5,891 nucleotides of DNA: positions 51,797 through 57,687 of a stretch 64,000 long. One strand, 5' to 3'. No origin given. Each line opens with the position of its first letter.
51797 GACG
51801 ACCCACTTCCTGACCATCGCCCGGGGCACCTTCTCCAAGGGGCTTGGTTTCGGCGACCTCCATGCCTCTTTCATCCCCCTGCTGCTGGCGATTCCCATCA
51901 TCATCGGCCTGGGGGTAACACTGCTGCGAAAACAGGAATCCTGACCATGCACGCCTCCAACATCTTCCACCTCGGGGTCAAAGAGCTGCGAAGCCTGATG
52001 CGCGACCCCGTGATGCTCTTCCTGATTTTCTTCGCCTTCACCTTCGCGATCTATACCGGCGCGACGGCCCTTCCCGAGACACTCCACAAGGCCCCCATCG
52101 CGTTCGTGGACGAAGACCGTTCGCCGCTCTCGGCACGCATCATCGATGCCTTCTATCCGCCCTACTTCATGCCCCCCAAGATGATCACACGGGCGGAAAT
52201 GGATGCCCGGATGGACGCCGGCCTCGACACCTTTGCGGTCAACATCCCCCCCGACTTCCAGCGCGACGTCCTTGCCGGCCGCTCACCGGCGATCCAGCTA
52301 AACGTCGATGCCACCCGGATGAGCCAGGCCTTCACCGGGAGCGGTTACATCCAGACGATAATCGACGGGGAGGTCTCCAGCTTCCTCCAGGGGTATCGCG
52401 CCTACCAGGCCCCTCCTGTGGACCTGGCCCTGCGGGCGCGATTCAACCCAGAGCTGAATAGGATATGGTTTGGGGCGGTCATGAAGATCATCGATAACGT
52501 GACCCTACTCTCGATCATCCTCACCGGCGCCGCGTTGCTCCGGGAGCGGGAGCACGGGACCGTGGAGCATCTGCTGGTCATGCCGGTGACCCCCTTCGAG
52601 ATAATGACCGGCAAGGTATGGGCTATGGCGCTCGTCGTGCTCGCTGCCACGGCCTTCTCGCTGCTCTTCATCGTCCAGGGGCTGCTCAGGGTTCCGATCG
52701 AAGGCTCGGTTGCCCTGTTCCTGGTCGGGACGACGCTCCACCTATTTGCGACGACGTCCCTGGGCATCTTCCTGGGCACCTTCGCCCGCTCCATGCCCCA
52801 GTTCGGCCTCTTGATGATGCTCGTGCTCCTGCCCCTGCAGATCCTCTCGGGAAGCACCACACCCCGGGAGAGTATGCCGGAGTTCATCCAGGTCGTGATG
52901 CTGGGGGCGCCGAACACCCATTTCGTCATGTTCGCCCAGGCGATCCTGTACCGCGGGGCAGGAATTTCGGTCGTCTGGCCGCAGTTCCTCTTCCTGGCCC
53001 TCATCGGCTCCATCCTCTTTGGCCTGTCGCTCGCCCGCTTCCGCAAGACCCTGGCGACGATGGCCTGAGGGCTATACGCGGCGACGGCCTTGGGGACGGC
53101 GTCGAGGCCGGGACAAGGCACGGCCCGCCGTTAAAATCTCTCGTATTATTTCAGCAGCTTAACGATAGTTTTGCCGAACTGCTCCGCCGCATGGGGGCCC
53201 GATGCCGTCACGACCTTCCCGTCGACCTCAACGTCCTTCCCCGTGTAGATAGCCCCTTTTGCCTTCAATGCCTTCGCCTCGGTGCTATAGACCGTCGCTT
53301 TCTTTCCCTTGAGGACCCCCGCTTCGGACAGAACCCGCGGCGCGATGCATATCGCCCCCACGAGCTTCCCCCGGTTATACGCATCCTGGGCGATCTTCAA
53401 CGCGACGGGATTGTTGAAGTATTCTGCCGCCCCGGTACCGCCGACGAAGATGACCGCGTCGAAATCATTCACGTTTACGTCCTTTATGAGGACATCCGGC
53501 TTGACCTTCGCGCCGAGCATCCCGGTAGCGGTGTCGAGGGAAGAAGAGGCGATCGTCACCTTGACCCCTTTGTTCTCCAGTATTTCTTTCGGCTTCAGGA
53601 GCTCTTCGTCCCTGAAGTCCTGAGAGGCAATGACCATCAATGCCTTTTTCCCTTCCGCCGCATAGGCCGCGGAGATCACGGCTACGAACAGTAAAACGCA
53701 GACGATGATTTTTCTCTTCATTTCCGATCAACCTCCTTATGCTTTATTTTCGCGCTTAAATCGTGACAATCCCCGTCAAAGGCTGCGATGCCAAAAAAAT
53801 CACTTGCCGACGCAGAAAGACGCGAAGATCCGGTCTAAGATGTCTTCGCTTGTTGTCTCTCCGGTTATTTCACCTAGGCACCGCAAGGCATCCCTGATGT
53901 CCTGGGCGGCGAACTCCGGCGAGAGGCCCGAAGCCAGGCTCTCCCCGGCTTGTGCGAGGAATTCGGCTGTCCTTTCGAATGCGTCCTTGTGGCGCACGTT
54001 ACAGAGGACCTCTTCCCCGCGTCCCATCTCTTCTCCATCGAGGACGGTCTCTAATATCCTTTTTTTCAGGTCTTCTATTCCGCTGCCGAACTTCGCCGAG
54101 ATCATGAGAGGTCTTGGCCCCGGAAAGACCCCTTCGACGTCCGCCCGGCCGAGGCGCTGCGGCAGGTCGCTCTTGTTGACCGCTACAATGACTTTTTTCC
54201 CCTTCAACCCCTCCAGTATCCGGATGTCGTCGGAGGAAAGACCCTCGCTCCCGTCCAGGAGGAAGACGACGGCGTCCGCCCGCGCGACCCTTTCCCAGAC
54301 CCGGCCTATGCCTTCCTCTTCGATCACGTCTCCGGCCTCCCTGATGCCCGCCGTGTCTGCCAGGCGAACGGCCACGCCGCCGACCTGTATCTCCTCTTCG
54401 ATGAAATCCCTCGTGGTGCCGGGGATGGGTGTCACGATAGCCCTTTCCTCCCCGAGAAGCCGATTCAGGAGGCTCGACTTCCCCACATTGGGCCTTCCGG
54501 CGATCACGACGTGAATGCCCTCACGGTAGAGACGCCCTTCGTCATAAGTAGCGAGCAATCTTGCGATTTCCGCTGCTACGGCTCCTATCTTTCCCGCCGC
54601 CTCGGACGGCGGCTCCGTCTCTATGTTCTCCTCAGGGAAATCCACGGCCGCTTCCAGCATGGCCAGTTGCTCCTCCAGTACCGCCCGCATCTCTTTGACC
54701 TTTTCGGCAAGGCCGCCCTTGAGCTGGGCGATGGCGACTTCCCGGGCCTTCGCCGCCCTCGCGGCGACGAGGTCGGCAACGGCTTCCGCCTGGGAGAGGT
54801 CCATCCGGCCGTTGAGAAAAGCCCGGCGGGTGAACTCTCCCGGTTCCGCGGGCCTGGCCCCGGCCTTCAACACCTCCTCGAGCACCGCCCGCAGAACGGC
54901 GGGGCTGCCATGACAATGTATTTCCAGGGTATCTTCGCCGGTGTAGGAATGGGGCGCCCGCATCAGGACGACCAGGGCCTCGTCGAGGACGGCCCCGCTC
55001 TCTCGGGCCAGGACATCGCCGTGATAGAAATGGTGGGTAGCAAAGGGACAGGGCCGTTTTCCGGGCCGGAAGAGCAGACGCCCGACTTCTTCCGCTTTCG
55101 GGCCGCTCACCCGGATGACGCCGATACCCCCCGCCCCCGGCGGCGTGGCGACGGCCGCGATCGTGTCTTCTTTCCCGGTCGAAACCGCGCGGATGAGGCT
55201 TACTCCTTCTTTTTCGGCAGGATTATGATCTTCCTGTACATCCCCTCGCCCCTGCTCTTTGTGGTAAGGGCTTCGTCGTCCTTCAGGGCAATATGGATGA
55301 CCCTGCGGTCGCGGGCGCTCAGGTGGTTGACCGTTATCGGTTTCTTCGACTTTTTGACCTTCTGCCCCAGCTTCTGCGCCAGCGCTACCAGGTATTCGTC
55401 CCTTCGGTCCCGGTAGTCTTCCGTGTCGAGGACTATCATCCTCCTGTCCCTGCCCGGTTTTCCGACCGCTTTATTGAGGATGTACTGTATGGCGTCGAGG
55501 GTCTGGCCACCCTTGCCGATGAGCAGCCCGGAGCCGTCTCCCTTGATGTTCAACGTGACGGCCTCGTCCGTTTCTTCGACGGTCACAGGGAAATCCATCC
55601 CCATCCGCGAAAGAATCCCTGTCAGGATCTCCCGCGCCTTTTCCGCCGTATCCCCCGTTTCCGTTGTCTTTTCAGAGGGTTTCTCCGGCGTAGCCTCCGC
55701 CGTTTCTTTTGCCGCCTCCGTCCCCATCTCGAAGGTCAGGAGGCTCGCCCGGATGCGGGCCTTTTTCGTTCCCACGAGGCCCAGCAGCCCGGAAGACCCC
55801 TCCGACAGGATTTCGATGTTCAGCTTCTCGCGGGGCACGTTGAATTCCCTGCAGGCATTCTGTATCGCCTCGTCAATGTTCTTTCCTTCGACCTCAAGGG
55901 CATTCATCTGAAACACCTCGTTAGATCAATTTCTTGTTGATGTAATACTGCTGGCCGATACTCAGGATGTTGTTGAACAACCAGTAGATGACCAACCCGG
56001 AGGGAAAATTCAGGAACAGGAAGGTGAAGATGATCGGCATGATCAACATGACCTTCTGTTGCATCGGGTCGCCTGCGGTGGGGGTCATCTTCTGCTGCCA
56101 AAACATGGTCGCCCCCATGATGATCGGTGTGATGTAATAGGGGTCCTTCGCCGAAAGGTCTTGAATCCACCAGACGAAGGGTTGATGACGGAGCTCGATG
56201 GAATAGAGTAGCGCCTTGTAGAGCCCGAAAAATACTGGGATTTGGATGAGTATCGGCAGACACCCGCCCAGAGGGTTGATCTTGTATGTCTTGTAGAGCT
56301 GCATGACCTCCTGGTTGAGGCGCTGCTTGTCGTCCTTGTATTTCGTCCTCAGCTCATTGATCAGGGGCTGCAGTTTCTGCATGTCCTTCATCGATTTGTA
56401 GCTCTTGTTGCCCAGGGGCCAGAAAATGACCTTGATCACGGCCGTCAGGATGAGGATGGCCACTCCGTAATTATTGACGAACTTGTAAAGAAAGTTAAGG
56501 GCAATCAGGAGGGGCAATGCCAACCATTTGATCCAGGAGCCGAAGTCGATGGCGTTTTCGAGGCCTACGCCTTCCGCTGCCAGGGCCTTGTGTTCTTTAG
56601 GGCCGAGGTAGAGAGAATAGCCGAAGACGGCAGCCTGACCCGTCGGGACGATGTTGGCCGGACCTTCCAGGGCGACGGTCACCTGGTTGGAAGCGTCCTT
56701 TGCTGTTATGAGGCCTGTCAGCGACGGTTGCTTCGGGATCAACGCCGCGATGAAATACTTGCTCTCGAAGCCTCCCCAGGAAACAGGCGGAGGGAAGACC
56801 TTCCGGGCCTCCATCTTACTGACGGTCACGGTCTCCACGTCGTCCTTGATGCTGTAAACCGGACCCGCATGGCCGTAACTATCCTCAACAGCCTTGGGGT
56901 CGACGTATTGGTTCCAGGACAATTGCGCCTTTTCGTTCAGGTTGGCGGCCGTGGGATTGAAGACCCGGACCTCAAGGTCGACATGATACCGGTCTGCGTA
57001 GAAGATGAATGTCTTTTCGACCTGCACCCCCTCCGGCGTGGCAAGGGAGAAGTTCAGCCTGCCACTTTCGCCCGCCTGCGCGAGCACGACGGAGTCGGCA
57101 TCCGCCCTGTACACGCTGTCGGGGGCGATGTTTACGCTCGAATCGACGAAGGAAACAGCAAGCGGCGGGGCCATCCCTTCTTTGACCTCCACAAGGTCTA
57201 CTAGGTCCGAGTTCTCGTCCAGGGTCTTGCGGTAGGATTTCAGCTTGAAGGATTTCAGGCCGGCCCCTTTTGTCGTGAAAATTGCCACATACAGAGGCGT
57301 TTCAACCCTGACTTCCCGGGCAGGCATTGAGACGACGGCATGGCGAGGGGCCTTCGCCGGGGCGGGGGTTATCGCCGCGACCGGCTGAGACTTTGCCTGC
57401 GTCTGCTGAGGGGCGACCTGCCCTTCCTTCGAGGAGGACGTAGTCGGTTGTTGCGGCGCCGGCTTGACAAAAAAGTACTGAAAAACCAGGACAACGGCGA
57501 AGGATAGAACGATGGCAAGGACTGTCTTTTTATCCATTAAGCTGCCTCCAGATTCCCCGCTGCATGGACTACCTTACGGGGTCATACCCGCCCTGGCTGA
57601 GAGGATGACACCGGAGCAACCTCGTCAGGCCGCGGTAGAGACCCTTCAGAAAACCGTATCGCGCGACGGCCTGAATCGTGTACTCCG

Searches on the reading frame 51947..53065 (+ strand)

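Call 12: search_protein_families(library=pfam, proteins=[window:51947-53065:+], max_evalue=0.001)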
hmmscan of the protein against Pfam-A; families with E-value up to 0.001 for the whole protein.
window:51947-53065:+ (373 aa): 3 families
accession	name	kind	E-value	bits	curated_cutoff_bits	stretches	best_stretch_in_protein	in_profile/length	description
PF12698.13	ABC2_membrane_3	-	7.8e-34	117.7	31.6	1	24-362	10-346/347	ABC-2 family transporter protein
PF01061.29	ABC2_membrane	-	1.6e-22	80.6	26.9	1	133-334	20-210/211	ABC-2 type transporter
PF12679.13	ABC2_membrane_2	-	4e-12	46.4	27.2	1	12-367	6-280/283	ABC-2 family transporter protein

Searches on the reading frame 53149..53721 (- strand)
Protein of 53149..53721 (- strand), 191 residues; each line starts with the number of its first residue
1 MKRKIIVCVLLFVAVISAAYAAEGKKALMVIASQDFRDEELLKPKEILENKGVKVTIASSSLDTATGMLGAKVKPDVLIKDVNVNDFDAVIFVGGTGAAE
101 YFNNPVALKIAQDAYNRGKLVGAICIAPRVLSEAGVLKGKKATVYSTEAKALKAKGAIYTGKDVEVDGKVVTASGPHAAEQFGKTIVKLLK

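Call 12: search_protein_families(library=pfam, proteins=[window:53149-53721:-], max_evalue=0.001)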
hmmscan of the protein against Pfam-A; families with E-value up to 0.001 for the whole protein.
window:53149-53721:- (191 aa): 2 families
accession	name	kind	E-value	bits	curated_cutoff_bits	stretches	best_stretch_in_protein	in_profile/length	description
PF01965.30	DJ-1_PfpI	-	4.1e-43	147.5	26.6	1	25-188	1-164/165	DJ-1/PfpI family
PF18011.7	Catalase_C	-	0.00021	21.4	24.6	1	43-149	22-127/150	C-terminal domain found in long catalases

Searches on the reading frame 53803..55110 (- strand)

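Call 12: search_protein_families(library=pfam, proteins=[window:53803-55110:-], max_evalue=0.001)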
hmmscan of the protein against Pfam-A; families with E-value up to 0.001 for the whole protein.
window:53803-55110:- (436 aa): 5 families
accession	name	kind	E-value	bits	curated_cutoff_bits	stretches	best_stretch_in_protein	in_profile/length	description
PF12631.12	MnmE_helical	-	1.3e-56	192.5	40.1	1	105-433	1-211/211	MnmE helical domain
PF10396.14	TrmE_N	-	7.5e-33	113.7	29.8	1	1-102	19-117/117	GTP-binding protein TrmE N-terminus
PF01926.29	MMR_HSR1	-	9.9e-28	97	21.9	1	200-313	1-113/113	50S ribosome-binding GTPase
PF02421.24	FeoB_N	-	6.5e-10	39.2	27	1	200-319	2-120/156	Ferrous iron transport protein B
PF03193.22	RsgA_GTPase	-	0.00054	20.3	30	0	200-229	108-137/174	RsgA GTPase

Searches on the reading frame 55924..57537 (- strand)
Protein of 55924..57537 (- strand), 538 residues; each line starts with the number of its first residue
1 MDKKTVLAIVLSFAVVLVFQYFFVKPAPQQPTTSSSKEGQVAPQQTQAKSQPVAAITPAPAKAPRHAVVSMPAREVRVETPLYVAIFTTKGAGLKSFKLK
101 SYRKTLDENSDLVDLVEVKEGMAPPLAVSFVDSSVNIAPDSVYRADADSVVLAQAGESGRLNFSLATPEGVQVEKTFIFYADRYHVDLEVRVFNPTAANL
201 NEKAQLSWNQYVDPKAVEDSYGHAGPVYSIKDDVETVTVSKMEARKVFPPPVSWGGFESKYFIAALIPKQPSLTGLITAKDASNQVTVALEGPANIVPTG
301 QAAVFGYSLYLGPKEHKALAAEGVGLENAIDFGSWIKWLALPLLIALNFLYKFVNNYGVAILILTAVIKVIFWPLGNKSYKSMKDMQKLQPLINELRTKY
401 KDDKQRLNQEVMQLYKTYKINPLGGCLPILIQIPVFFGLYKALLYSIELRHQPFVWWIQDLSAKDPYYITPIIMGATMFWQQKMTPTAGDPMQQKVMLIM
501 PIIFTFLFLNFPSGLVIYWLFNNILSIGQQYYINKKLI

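Call 65: search_protein_families(library=pfam, proteins=[window:55924-57537:-], max_evalue=0.00001)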
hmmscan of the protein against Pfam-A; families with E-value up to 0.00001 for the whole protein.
window:55924-57537:- (538 aa): 2 families
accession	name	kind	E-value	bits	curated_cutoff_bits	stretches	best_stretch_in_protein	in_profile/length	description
PF02096.25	60KD_IMP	-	4.3e-66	222.4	35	1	357-535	1-163/163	60Kd inner membrane protein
PF14849.12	YidC_periplas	-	1.1e-44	153.9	24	1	76-344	2-281/283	YidC periplasmic domain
